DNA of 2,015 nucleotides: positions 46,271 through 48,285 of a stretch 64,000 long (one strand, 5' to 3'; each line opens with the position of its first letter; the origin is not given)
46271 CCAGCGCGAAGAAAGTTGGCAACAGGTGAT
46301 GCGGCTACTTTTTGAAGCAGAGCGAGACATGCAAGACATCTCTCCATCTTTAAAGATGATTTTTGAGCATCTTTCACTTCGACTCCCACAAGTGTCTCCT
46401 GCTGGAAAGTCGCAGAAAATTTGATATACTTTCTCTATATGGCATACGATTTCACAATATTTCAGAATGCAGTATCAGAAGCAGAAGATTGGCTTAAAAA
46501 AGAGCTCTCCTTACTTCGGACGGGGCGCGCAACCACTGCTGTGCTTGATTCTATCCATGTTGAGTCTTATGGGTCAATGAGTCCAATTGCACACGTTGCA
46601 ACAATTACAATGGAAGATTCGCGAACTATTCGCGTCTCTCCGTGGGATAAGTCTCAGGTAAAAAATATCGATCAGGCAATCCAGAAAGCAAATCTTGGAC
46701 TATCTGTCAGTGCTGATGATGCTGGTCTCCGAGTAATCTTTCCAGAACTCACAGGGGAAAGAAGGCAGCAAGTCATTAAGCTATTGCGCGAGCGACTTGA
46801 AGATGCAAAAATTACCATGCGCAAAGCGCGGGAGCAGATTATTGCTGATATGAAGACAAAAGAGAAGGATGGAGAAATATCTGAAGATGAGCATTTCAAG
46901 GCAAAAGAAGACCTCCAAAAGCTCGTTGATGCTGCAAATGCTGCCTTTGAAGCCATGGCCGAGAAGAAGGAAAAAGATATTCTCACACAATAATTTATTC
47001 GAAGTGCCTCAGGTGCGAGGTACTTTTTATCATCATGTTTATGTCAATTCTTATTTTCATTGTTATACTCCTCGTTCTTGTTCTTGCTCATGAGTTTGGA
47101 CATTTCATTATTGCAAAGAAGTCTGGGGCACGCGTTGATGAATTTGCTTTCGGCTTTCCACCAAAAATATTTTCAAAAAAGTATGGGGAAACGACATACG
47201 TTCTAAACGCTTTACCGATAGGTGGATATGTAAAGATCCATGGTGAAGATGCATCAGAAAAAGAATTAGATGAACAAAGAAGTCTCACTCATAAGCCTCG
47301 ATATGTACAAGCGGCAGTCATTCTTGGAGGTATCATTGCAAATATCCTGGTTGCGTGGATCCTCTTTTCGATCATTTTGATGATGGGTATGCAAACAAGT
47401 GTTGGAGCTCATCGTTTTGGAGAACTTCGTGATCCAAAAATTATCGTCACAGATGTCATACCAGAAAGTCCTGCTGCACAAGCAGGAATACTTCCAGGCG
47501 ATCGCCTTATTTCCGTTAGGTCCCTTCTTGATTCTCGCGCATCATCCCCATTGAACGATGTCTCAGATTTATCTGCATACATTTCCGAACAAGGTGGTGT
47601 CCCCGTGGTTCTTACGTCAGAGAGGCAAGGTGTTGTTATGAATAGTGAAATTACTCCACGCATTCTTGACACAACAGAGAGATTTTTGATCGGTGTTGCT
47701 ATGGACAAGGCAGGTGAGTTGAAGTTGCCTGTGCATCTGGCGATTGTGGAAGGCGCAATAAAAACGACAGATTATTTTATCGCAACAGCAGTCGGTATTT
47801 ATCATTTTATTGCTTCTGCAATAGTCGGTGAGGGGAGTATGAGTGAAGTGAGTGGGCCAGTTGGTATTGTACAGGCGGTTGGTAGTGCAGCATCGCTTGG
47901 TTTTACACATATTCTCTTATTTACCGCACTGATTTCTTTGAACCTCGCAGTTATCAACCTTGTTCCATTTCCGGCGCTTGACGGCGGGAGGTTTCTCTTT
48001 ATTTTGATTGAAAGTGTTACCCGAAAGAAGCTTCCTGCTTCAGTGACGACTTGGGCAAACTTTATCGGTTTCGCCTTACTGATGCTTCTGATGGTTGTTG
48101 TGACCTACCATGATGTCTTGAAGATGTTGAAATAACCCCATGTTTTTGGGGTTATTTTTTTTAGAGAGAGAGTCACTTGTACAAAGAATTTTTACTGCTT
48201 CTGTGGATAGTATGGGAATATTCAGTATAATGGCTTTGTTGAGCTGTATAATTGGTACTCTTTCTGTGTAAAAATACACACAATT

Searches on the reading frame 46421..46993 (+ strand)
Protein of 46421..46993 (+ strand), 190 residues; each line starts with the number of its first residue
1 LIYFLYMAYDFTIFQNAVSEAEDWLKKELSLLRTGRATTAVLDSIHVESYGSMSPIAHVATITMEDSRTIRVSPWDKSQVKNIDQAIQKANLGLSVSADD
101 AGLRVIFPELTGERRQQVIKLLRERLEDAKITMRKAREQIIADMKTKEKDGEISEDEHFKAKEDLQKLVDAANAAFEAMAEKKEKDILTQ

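Call 10: search_protein_families(library=pfam, proteins=[window:46421-46993:+], max_evalue=0.001)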
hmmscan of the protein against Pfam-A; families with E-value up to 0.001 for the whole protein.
window:46421-46993:+ (190 aa): 1 family
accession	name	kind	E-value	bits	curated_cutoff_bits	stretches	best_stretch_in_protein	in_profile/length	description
PF01765.24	RRF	-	1.7e-50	171.5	29.7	1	25-188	1-164/164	Ribosome recycling factor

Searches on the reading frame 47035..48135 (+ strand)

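Call 10: search_protein_families(library=pfam, proteins=[window:47035-48135:+], max_evalue=0.001)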
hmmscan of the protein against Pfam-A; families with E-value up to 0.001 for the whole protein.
window:47035-48135:+ (366 aa): 4 families
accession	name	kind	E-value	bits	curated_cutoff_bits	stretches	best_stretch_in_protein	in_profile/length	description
PF02163.28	Peptidase_M50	-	2.4e-58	197.5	27.2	1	8-352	2-221/221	Peptidase family M50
PF17820.7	PDZ_6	-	1.6e-08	34.6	27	1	137-197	1-54/54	PDZ domain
PF13180.12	PDZ_2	-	7.8e-05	23.3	27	1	132-199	10-71/80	PDZ domain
PF00595.29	PDZ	-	0.00015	22.5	23.2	1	127-161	23-52/81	PDZ domain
